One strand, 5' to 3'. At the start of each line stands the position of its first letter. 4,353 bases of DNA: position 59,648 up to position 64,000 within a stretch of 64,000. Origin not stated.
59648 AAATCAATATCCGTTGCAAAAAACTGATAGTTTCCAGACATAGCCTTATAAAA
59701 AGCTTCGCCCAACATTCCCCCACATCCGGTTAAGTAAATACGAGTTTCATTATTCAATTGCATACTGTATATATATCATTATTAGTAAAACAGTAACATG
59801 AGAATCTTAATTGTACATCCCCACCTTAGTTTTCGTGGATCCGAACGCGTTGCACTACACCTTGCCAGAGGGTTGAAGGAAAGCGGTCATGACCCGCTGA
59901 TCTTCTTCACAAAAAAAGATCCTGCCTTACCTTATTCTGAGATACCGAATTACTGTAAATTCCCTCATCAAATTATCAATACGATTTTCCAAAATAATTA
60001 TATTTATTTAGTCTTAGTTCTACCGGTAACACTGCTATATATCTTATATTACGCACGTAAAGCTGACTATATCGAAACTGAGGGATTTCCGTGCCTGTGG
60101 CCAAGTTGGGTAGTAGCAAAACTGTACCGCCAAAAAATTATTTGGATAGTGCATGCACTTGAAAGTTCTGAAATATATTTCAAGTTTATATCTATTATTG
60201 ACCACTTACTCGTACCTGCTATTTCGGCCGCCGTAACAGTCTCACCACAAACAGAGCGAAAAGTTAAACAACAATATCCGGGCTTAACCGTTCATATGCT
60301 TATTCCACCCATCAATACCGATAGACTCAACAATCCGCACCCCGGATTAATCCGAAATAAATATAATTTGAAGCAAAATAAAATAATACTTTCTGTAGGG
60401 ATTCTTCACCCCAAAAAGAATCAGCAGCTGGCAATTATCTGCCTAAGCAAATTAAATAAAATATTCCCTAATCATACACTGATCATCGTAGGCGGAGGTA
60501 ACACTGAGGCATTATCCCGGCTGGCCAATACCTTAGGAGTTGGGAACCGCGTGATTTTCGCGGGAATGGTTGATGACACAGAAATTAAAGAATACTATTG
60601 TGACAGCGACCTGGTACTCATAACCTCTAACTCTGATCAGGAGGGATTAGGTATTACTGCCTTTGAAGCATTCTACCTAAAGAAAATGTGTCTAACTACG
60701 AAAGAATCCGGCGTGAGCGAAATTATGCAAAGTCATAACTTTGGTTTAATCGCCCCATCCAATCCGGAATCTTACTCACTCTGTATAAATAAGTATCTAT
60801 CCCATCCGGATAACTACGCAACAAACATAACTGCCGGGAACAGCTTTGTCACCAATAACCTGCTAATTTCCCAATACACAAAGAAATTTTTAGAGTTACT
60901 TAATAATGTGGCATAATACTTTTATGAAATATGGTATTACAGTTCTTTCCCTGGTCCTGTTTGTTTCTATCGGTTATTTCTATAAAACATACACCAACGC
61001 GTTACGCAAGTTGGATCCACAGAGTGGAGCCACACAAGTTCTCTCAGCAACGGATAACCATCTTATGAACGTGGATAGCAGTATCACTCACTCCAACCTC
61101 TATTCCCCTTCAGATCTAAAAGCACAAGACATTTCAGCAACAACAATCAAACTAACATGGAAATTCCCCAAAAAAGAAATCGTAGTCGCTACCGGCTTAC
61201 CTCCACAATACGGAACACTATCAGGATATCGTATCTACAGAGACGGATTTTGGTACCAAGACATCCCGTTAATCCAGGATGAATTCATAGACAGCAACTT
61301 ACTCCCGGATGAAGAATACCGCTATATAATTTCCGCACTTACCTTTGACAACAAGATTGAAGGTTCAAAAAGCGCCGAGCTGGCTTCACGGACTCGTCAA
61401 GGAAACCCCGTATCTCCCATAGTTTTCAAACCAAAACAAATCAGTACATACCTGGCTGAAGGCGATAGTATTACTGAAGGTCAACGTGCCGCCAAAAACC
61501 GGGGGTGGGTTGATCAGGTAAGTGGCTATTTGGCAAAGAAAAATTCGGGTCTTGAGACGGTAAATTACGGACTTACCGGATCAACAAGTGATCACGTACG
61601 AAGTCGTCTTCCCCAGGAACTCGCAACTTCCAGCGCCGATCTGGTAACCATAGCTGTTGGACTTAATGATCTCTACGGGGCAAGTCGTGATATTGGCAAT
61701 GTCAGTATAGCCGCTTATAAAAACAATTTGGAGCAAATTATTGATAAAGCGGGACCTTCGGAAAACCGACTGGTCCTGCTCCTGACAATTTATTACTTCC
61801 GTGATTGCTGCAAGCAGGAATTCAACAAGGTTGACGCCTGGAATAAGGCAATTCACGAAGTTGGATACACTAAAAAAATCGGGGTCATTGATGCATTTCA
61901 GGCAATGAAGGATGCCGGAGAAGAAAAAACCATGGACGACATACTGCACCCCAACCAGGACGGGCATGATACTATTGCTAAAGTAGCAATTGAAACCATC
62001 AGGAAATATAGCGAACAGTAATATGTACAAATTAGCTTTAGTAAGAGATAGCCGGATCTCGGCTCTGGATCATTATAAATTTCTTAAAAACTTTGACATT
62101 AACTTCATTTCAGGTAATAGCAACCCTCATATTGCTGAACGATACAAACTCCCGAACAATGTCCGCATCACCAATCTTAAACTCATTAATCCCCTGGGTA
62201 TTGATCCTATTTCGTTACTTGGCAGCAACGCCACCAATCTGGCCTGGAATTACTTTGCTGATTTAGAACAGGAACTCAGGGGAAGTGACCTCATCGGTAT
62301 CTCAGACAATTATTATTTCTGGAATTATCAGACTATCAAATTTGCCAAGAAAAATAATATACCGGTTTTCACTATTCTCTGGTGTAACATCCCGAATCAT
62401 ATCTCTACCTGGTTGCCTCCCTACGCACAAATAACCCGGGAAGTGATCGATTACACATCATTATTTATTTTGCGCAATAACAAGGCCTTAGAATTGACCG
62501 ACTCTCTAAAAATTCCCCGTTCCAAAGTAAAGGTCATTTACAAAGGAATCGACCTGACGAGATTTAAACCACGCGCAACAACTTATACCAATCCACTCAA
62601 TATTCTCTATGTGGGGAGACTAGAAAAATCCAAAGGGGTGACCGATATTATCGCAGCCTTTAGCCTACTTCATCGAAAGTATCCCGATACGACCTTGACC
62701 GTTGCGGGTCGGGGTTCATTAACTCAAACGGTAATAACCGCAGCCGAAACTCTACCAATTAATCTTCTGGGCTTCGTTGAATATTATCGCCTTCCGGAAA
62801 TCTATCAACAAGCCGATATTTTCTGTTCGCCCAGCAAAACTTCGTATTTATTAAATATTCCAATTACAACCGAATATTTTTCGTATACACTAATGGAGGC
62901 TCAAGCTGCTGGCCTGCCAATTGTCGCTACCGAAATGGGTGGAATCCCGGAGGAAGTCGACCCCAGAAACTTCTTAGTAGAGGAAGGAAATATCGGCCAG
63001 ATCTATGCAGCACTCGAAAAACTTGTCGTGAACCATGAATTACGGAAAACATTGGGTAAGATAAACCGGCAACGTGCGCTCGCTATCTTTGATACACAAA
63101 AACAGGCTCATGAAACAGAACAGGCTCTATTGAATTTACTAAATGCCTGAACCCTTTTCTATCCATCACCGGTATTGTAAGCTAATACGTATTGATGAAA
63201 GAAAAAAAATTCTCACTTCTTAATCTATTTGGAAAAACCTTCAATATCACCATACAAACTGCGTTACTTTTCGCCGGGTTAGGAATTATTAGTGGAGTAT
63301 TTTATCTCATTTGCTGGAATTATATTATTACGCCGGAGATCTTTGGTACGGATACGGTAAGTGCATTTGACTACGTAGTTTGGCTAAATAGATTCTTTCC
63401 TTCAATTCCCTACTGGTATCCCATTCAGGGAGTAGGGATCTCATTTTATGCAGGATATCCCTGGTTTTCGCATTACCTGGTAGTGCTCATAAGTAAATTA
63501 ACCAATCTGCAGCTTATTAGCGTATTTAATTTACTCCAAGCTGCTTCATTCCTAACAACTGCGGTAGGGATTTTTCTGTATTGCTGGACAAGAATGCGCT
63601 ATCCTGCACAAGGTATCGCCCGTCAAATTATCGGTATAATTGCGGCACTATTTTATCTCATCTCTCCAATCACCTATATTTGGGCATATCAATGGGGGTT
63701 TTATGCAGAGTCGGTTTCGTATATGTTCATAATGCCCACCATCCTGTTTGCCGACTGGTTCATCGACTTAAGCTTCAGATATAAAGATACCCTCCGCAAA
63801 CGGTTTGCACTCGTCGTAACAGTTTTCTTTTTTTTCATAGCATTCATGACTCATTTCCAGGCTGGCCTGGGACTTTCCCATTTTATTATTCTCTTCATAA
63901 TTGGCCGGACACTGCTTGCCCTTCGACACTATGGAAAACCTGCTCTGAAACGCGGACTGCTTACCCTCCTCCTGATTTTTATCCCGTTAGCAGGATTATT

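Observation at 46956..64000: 17-kb envelope glycan / glycoconjugate locus extending beyond the window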

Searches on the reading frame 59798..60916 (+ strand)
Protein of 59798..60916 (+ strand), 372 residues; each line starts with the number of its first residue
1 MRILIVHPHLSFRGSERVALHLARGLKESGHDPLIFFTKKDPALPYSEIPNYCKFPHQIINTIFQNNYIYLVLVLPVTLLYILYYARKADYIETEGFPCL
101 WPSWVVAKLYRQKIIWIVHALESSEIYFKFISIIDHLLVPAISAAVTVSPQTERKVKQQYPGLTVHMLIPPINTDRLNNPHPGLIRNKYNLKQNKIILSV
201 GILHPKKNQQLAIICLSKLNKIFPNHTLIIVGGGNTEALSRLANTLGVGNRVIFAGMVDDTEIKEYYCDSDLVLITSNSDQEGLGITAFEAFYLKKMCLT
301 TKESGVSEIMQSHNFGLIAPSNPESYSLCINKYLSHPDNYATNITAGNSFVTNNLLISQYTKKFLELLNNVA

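Call 6: search_protein_families(library=pfam, proteins=[window:59798-60916:+], max_evalue=0.01)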
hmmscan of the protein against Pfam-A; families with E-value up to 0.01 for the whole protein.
window:59798-60916:+ (372 aa): 5 families
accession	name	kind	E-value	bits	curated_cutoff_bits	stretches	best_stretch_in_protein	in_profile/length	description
PF00534.26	Glycos_transf_1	-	7.1e-28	97.7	26.4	1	185-340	5-162/172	Glycosyl transferases group 1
PF13692.12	Glyco_trans_1_4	-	6.8e-20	72.2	27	1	195-335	2-141/142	Glycosyl transferases group 1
PF13439.12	Glyco_transf_4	-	5.4e-10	40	28.5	1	13-176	2-170/170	Glycosyltransferase Family 4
PF20706.3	GT4-conflict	-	0.00011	21.8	26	1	145-313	150-323/385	Family 4 Glycosyltransferase in conflict systems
PF13579.12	Glyco_trans_4_4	-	0.00044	21.1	29.7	1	14-159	2-145/158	Glycosyl transferase 4-like domain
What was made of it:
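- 59798..60916 (+): GT4c, a GT-B glycosyltransferase. Variable gene. PF00534 at E 7e-28 (call 6).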

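Call 73: search_protein_families(library=ncbifam, proteins=[window:59798-60916:+], max_evalue=0.0001)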
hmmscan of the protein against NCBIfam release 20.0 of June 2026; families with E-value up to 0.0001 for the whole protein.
window:59798-60916:+ (372 aa): 21 families
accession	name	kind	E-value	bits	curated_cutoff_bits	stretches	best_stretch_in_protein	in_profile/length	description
TIGR03999.1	thiol_BshA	equivalog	1.5e-13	50.4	273.7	1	170-320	174-321/375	N-acetyl-alpha-D-glucosaminyl L-malate synthase BshA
TIGR04157.1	glyco_rSAM_CFB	subfamily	3.2e-12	46.2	400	1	184-322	216-351/406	TIGR04157 family glycosyltransferase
NF041876.1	EPS_EpsE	equivalog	7.4e-12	45.2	400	1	172-353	195-378/389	exopolysaccharide biosynthesis GT4 family glycosyltransferase EpsE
TIGR03088.1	stp2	hypoth_equivalog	9.3e-12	44.7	409.05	1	135-369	130-371/374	TIGR03088 family PEP-CTERM/XrtA system glycosyltransferase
NF047684.1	TeichurnBiosyTuaC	equivalog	1e-11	44.4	550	1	136-340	156-358/391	teichuronic acid biosynthesis protein TuaC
NF012028.0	PRK15484.1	subfamily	2.4e-11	43.3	618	1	175-370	173-377/380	lipopolysaccharide N-acetylglucosaminyltransferase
TIGR04063.1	stp3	hypoth_equivalog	3.1e-11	42.8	442.05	1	182-354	201-378/397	TIGR04063 family PEP-CTERM/XrtA system glycosyltransferase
NF050056.1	ProtGlycPglH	equivalog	3.2e-10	39.6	600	1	176-371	161-353/354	GalNAc-alpha-(1->4)-GalNAc-alpha-(1->3)-diNAcBac-PP-undecaprenol alpha-1,4-N-acetyl-D-galactosaminyltransferase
TIGR04047.1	MSMEG_0565_glyc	hypoth_equivalog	8.2e-10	38.3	259.85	1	144-340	141-345/373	MSMEG_0565 family glycosyltransferase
NF050063.1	ProtGlycPglJ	equivalog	1.1e-09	38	500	1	189-324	190-319/363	N-acetylgalactosamine-N,N'-diacetylbacillosaminyl-diphospho-undecaprenol 4-alpha-N-acetylgalactosaminyltransferase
NF046085.1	XrtY_assoc_Gly1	equivalog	1.5e-08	33.9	400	1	201-371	216-384/387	XrtY-associated glycosyltransferase XYAG1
NF038255.1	exopoly_VpsD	equivalog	2.9e-08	33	300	1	191-306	199-316/381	VpsD family glycosyltransferase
TIGR03449.1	mycothiol_MshA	equivalog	1.9e-07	30.3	462.5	1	191-340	216-373/406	D-inositol-3-phosphate glycosyltransferase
NF038229.1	Glyco4_Geo_Pelo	equivalog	3.5e-07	29.6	400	1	143-319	111-285/338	GPMC system family 4 glycosyltransferase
NF041010.1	glycosy_Agl16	equivalog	1.6e-06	27.3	575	1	130-366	122-346/352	glycosylation protein Agl16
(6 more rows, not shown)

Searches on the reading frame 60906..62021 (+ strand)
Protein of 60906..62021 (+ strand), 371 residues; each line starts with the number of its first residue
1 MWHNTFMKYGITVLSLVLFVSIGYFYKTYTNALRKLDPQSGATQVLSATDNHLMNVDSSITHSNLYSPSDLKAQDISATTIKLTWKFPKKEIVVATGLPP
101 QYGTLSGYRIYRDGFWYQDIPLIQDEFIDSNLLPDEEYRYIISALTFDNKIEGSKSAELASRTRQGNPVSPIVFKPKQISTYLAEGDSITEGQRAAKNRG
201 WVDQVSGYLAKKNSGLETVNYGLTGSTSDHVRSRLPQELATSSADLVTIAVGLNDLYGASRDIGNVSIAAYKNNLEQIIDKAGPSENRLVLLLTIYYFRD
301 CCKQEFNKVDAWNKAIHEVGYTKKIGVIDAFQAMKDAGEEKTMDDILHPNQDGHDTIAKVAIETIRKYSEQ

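Call 6: search_protein_families(library=pfam, proteins=[window:60906-62021:+], max_evalue=0.01)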
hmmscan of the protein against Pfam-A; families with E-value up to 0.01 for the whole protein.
window:60906-62021:+ (371 aa): 3 families
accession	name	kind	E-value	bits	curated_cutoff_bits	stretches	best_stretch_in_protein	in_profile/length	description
PF13472.12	Lipase_GDSL_2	-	3.3e-23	83.5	32.9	1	186-355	3-177/178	GDSL-like Lipase/Acylhydrolase family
PF00657.28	Lipase_GDSL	-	1.2e-14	55.4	23.6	1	186-359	5-206/208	GDSL-like Lipase/Acylhydrolase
PF00041.27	fn3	-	0.0067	17.1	25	0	67-146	2-70/84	Fibronectin type III domain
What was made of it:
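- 60906..62021 (+): Membrane-anchored SGNH/GDSL esterase with a probable fn3 domain. Extracytoplasmic. Accessory gene. PF13472 at E 3e-23; fn3 at 17 bits, below its cut-off (call 6).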

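Call 26: search_protein_families(library=ncbifam, proteins=[window:60906-62021:+], max_evalue=0.001)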
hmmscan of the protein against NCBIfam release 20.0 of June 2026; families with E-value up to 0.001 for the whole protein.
window:60906-62021:+ (371 aa): 2 families
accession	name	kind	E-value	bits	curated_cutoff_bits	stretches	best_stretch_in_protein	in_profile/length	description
NF007819.1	PRK10528.1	equivalog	1.2e-07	31.7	270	1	179-364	28-203/210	multifunctional acyl-CoA thioesterase I/protease I/lysophospholipase L1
NF042968.1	AcxylEst_AxeA1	equivalog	8.3e-06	24.4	700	1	186-360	281-458/459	acetylxylan esterase AxeA1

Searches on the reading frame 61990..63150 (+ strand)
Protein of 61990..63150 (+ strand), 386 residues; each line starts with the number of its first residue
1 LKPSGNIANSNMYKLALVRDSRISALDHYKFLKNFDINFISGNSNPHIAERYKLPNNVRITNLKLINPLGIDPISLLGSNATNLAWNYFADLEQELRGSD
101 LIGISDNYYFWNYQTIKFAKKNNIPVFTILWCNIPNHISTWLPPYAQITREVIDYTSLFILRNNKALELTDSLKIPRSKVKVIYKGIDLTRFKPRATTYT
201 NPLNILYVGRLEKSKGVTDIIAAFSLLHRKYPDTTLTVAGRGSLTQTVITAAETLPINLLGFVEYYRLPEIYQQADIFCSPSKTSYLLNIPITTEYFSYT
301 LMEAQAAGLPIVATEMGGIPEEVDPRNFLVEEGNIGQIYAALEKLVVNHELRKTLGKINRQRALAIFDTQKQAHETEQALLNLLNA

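Call 6: search_protein_families(library=pfam, proteins=[window:61990-63150:+], max_evalue=0.01)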
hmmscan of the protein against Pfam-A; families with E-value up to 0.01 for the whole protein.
window:61990-63150:+ (386 aa): 5 families
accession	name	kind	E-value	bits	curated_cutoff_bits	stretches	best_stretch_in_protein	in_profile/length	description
PF00534.26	Glycos_transf_1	-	3.8e-30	105.1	26.4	1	197-361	10-171/172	Glycosyl transferases group 1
PF13692.12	Glyco_trans_1_4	-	1.8e-24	87.1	27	1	204-346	3-140/142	Glycosyl transferases group 1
PF13524.12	Glyco_trans_1_2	-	1.2e-05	25.7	25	1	232-376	13-142/144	Glycosyl transferase-like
PF20706.3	GT4-conflict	-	0.0015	18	26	1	178-323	172-320/385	Family 4 Glycosyltransferase in conflict systems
PF13439.12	Glyco_transf_4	-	0.0016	18.9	28.5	1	84-191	56-170/170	Glycosyltransferase Family 4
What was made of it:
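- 62023..63150 (+): GT4d, a GT-B glycosyltransferase. Core gene. PF00534 at E 3.8e-30 (call 6).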

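Call 10: find_encoding_contigs(protein=window:61990-63150:+, flank=10000, max_places=6)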
Protein window:61990-63150:+ (386 aa): no gene with exactly this product is on record in the collection.

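Call 73: search_protein_families(library=ncbifam, proteins=[window:62023-63150:+], max_evalue=0.0001)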
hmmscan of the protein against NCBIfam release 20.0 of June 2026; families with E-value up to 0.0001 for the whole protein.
window:62023-63150:+ (375 aa): 24 families
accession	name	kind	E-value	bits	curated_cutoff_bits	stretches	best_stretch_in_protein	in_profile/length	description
TIGR03088.1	stp2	hypoth_equivalog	3e-22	79.2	409.05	1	158-364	151-365/374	TIGR03088 family PEP-CTERM/XrtA system glycosyltransferase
NF041876.1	EPS_EpsE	equivalog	1.4e-20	74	400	1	166-363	185-387/389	exopolysaccharide biosynthesis GT4 family glycosyltransferase EpsE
TIGR04157.1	glyco_rSAM_CFB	subfamily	1.2e-17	64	400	1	157-313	183-340/406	TIGR04157 family glycosyltransferase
TIGR04005.1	wcaL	equivalog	6.9e-15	54.8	537.6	1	160-360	190-394/406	colanic acid biosynthesis glycosyltransferase WcaL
TIGR03449.1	mycothiol_MshA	equivalog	8.8e-15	54.5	462.5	1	141-365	161-396/406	D-inositol-3-phosphate glycosyltransferase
NF038298.1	EPS_HpsO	equivalog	5.8e-14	51.7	575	1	190-363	200-378/388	hormogonium polysaccharide biosynthesis glycosyltransferase HpsO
TIGR03999.1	thiol_BshA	equivalog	2.1e-13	50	273.7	1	165-368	165-369/375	N-acetyl-alpha-D-glucosaminyl L-malate synthase BshA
TIGR02149.1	glgA_Coryne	subfamily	3.6e-12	46.1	302.4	1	163-366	165-384/391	glycogen synthase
NF047684.1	TeichurnBiosyTuaC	equivalog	3.8e-12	45.8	550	1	194-368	222-385/391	teichuronic acid biosynthesis protein TuaC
NF038229.1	Glyco4_Geo_Pelo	equivalog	4.8e-12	45.5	400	1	143-367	109-331/338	GPMC system family 4 glycosyltransferase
TIGR04047.1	MSMEG_0565_glyc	hypoth_equivalog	1.1e-11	44.5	259.85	1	193-340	195-344/373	MSMEG_0565 family glycosyltransferase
NF049988.1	MGlcDAGSynMgs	equivalog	2.3e-09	37.1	400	1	194-304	216-320/398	alpha-monoglucosyldiacylglycerol synthase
NF050063.1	ProtGlycPglJ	equivalog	5e-09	35.8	500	1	152-363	151-357/363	N-acetylgalactosamine-N,N'-diacetylbacillosaminyl-diphospho-undecaprenol 4-alpha-N-acetylgalactosaminyltransferase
TIGR04063.1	stp3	hypoth_equivalog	5.3e-08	32.1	442.05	1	164-346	177-360/397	TIGR04063 family PEP-CTERM/XrtA system glycosyltransferase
TIGR02472.1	sucr_P_syn_N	equivalog_domain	1.2e-07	30.9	576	1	277-343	344-412/439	sucrose-phosphate synthase, putative, glycosyltransferase domain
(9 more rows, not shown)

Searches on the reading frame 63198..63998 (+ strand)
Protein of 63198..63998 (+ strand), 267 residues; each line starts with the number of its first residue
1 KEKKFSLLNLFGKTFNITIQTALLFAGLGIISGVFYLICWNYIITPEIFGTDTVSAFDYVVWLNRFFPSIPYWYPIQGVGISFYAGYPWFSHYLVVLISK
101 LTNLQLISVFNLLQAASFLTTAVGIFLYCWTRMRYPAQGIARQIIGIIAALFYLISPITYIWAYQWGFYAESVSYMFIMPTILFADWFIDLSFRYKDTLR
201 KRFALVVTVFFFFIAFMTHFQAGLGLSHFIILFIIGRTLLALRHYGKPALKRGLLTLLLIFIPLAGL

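Call 6: search_protein_families(library=pfam, proteins=[window:63198-63998:+], max_evalue=0.01)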
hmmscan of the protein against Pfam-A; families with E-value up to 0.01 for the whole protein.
window:63198-63998:+ (267 aa): 1 family
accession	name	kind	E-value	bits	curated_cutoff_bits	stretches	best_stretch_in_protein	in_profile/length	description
PF24456.1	RHD_RETREG1-3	-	0.006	16.5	27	1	186-235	106-155/184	RETREG1-3/ARL6IP-like, N-terminal reticulon-homology domain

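Call 60: search_protein_families(library=pfam, proteins=[window:63198-63998:+], max_evalue=5)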
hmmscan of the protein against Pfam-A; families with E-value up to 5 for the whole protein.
window:63198-63998:+ (267 aa): 1 family
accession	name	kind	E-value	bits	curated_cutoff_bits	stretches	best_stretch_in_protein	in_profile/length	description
PF24456.1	RHD_RETREG1-3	-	0.006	16.5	27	1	186-235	106-155/184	RETREG1-3/ARL6IP-like, N-terminal reticulon-homology domain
